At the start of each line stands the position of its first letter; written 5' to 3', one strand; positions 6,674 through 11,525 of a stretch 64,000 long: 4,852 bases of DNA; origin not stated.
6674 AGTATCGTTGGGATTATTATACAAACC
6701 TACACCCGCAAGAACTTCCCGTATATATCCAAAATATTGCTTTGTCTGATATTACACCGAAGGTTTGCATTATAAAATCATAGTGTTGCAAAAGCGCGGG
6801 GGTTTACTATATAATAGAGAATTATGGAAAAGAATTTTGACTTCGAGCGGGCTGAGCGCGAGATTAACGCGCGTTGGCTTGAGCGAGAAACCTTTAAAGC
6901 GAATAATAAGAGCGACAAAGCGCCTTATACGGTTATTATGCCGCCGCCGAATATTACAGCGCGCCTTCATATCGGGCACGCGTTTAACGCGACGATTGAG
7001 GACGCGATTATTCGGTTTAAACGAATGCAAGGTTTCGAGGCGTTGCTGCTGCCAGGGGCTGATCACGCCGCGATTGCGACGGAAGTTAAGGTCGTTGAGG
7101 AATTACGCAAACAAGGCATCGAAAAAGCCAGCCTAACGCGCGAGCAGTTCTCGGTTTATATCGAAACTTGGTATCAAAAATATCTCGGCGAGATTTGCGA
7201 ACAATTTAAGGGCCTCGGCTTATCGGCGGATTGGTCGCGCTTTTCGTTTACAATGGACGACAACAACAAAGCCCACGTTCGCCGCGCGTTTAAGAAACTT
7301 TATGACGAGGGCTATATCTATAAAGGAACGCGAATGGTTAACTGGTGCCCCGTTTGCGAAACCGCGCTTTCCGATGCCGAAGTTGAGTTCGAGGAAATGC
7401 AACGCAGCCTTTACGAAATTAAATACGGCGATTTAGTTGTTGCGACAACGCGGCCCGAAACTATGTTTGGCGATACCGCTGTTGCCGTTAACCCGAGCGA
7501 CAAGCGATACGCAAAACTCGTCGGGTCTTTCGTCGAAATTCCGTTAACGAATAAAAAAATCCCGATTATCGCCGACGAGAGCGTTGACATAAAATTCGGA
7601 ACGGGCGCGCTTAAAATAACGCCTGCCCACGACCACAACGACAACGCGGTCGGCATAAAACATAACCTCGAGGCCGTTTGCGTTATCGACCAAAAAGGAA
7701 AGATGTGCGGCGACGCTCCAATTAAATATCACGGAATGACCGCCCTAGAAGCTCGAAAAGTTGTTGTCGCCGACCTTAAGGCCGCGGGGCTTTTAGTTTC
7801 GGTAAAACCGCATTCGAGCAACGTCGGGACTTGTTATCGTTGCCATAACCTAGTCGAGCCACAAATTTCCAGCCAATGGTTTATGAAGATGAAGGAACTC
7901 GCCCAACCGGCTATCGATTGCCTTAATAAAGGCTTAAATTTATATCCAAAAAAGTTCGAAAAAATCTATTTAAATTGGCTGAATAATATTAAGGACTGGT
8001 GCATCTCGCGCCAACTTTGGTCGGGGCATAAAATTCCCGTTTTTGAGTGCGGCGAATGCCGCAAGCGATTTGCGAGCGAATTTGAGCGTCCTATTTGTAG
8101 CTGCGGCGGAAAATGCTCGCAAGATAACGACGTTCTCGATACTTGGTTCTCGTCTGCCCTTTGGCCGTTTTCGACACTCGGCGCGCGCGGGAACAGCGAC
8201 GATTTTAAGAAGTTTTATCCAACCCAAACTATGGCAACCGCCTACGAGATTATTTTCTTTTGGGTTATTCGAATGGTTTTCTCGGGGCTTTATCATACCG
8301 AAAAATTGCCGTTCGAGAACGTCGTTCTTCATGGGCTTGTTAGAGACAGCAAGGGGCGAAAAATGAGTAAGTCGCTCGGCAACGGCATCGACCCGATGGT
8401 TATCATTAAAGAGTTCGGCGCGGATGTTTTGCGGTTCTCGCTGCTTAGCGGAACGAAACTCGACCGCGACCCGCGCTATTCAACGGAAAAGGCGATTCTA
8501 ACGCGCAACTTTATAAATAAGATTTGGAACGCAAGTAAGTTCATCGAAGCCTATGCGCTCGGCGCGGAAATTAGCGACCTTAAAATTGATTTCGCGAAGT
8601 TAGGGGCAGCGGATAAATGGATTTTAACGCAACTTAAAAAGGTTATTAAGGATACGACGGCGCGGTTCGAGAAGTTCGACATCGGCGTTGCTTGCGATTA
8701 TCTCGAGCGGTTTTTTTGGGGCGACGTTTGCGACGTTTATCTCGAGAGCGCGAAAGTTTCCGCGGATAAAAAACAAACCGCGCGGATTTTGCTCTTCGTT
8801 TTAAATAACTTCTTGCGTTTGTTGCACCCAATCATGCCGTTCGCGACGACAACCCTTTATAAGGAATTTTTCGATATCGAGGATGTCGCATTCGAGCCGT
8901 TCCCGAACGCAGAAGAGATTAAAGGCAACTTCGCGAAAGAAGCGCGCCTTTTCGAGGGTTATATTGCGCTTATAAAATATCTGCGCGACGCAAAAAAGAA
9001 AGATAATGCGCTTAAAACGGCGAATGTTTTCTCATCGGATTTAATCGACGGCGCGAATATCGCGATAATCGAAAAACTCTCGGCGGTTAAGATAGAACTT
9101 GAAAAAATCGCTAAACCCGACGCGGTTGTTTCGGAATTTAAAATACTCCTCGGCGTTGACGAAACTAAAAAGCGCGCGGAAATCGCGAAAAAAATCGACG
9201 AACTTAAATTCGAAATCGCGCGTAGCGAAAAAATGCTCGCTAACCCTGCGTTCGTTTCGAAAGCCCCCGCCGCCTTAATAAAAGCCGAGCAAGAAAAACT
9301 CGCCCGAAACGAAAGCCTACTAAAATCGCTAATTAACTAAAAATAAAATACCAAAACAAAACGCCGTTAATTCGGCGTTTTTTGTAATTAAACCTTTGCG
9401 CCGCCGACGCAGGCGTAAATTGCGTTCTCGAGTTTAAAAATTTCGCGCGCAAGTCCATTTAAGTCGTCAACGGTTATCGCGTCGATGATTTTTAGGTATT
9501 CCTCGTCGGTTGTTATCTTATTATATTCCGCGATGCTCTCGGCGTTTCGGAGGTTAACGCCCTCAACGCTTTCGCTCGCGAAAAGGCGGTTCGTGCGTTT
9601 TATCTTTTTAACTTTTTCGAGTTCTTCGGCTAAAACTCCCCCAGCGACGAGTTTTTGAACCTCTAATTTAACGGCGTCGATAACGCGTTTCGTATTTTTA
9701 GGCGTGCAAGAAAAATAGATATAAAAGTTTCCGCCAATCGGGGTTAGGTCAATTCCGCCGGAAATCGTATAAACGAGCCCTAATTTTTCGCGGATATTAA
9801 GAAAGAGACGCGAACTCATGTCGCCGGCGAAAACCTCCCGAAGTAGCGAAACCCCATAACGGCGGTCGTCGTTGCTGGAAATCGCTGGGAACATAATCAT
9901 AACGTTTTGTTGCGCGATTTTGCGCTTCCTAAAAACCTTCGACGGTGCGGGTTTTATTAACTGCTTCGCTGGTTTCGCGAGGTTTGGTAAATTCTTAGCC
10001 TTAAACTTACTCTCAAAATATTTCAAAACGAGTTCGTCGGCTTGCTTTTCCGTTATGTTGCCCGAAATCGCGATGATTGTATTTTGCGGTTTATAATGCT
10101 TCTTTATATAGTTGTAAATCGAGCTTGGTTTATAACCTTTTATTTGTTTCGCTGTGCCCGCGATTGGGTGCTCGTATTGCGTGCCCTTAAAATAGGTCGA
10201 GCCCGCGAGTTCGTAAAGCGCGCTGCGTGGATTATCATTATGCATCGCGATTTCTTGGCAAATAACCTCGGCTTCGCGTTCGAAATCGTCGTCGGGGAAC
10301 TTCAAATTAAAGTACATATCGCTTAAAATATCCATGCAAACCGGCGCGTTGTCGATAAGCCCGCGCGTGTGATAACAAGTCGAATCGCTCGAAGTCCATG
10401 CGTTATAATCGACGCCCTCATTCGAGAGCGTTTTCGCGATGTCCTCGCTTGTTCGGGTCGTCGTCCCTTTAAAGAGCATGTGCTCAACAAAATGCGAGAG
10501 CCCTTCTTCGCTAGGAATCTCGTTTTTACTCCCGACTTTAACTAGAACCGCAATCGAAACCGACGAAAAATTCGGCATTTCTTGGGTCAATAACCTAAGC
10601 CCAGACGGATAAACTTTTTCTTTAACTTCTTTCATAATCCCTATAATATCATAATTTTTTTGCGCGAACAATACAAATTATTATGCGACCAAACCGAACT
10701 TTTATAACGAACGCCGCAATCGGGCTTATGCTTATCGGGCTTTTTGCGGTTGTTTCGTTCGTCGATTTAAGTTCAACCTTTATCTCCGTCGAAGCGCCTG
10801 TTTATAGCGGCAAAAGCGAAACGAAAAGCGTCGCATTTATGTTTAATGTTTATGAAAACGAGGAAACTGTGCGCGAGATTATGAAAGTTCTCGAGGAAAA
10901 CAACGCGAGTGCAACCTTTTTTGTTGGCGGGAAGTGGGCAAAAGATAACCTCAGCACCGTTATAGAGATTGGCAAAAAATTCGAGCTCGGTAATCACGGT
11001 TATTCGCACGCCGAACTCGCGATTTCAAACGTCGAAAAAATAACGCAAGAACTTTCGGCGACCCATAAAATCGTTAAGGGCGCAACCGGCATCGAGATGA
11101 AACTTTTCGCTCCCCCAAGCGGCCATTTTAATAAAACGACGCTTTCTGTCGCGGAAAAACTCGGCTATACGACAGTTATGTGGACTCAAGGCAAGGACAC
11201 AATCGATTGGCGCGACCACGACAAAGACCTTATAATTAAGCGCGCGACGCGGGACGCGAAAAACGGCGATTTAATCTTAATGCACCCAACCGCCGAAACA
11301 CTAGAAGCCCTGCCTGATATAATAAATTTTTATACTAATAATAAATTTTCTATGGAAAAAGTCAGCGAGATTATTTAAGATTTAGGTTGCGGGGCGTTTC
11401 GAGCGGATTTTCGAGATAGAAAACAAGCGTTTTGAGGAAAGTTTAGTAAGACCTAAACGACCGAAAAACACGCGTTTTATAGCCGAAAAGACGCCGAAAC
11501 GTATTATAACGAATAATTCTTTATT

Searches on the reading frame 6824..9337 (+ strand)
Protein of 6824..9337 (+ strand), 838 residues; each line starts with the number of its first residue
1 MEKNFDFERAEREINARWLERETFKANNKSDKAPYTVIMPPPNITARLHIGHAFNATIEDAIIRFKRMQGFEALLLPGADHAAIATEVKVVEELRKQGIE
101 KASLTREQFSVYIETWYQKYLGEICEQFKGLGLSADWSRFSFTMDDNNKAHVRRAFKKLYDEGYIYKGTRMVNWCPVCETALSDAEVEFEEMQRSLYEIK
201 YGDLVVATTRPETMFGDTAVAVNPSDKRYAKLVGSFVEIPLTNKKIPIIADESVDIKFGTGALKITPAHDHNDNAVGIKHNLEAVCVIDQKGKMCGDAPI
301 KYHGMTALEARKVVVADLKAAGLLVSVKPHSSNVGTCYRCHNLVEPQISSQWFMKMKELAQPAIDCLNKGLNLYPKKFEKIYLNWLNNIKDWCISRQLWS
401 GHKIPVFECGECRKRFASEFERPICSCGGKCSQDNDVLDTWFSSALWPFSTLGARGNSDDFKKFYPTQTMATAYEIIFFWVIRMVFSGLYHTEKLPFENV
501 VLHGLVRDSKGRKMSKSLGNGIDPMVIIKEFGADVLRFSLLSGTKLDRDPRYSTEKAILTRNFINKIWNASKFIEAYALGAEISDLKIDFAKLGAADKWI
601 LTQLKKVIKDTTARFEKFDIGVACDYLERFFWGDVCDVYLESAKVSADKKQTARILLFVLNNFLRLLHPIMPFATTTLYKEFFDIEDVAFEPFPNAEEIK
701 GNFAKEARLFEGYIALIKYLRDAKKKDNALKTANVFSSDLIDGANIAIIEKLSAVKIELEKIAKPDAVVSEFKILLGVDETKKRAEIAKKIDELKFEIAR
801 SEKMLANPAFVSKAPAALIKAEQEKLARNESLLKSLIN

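Call 17: find_related_loci(query=window:6824-9337:+, collection=genome_contigs, flank=6000)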
Query window:6824-9337:+ (838 aa) in genome_contigs; peptide patterns used: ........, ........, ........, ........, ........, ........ (x = any residue, [..] = any of these).
599 stretches matched a pattern (row limit reached: there are more); 589 encode a relative of the query (tblastn E <= 1e-3); the best 80 are kept; 80 distinct loci.
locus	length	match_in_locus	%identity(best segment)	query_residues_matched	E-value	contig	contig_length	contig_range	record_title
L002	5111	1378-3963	48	1-838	0e+0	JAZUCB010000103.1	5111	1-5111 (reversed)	MAG: Clostridia bacterium isolate T1900045314_YK20190003.MAGScoT_cleanbin_000080 SGB_6278_k141_2150892, whole genome sho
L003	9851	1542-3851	50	1-836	0e+0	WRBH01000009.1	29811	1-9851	MAG: Bacillota bacterium isolate Lab288P1bin73 Ga0131853_10003103, whole genome shotgun sequence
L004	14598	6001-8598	47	1-836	0e+0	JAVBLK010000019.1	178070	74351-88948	MAG: Eubacteriales bacterium isolate EPI_MAG_00021 c_000011006531, whole genome shotgun sequence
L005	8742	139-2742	47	1-836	0e+0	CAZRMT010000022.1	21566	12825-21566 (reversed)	MAG TPA_asm: uncultured Christensenella sp. isolate SRP225648_co1_121 genome assembly, contig: NODE_5740_length_21566_co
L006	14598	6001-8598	46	1-837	0e+0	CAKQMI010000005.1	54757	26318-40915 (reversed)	MAG: uncultured Clostridia bacterium isolate REFINED_METABAT215_TOP10_CONTIGS_1500_ASSEMBLY_K77_MERGED__Hadza_MoBio_hadz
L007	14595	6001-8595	47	1-836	0e+0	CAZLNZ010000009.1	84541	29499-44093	MAG TPA_asm: uncultured Christensenellaceae bacterium isolate SRP225648_co1_198 genome assembly, contig: NODE_371_length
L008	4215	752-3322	47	1-828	0e+0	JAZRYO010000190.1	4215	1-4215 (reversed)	MAG: Christensenellaceae bacterium isolate T1900044949_TA20190002.MAGScoT_cleanbin_000067 SGB_3552_k141_14614, whole gen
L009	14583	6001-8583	46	1-837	0e+0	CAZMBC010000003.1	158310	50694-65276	MAG TPA_asm: uncultured Christensenella sp. isolate binchicken_co370_262 genome assembly, contig: NODE_121_length_158310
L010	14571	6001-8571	46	1-828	0e+0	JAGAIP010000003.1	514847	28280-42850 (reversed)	MAG: Clostridia bacterium isolate RGIG8476 Water_deer_Cecum-1__c263, whole genome shotgun sequence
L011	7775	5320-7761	48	1-795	0e+0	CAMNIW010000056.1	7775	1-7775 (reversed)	MAG: uncultured Clostridia bacterium isolate SRR873596_bin.21_metaWRAP_v1.3_MAG genome assembly, contig: NODE.23934_leng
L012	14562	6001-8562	45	1-825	0e+0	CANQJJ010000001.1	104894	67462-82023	MAG: uncultured Clostridia bacterium isolate Lapin-032__bin10 genome assembly, contig: Lapin-032__NODE_322_length_104894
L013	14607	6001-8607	47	1-836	0e+0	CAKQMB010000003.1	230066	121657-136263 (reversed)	MAG: uncultured Clostridia bacterium isolate REFINED_METABAT215_TOP10_CONTIGS_1500_ASSEMBLY_K77_MERGED__Nepal_MoBio_Fibe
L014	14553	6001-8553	46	1-825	0e+0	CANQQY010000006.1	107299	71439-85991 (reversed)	MAG: uncultured Clostridia bacterium isolate Lapin-008__bin62 genome assembly, contig: Lapin-008__NODE_200_length_107299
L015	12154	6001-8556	45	1-825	0e+0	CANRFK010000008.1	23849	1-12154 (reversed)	MAG: uncultured Clostridia bacterium isolate Lapin-023__bin48 genome assembly, contig: Lapin-023__NODE_2837_length_23849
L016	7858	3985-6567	45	1-834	0e+0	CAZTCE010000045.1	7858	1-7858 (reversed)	MAG TPA_asm: uncultured Eubacteriales bacterium isolate SRP350583_co2_26 genome assembly, contig: NODE_14029_length_7858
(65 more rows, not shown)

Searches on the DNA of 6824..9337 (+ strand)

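Call 63: search_rna_families(sources=[L002, L003, L004, L005, L006, L007, L008, L009, L010, L013], threshold=gathering)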
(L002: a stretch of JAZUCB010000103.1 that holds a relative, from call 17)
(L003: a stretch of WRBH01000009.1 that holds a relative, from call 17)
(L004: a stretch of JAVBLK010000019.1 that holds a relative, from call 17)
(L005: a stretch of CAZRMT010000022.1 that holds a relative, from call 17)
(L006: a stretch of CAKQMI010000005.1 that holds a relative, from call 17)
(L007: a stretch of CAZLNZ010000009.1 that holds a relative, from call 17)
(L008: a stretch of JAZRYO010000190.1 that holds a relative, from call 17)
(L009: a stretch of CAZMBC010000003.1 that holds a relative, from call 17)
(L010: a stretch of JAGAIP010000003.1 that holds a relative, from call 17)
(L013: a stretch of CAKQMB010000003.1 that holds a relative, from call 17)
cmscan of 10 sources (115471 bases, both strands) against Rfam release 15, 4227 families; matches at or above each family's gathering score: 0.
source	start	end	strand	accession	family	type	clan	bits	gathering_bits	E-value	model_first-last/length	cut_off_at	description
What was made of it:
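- On T-box leader (expected for valS in many Firmicutes): Ten relatives' valS loci also lack one (call 63).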

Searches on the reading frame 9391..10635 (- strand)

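Call 55: search_protein_families(library=pfam, proteins=[window:9391-10635:-], max_evalue=0.00001)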
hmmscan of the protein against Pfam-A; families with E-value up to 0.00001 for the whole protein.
window:9391-10635:- (415 aa): 2 families
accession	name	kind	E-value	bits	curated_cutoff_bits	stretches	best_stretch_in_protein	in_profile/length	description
PF05193.26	Peptidase_M16_C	-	2.9e-34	119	23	1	172-344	6-179/181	Peptidase M16 inactive domain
PF00675.25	Peptidase_M16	-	3.4e-32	111.8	22.3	1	15-161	2-148/149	Insulinase (Peptidase family M16)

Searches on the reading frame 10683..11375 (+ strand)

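Call 55: search_protein_families(library=pfam, proteins=[window:10683-11375:+], max_evalue=0.00001)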
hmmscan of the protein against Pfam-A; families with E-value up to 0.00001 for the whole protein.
window:10683-11375:+ (231 aa): 1 family
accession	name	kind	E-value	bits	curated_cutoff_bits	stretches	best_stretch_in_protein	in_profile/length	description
PF01522.26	Polysacc_deac_1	-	3e-25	89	23.1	1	44-165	3-124/124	Polysaccharide deacetylase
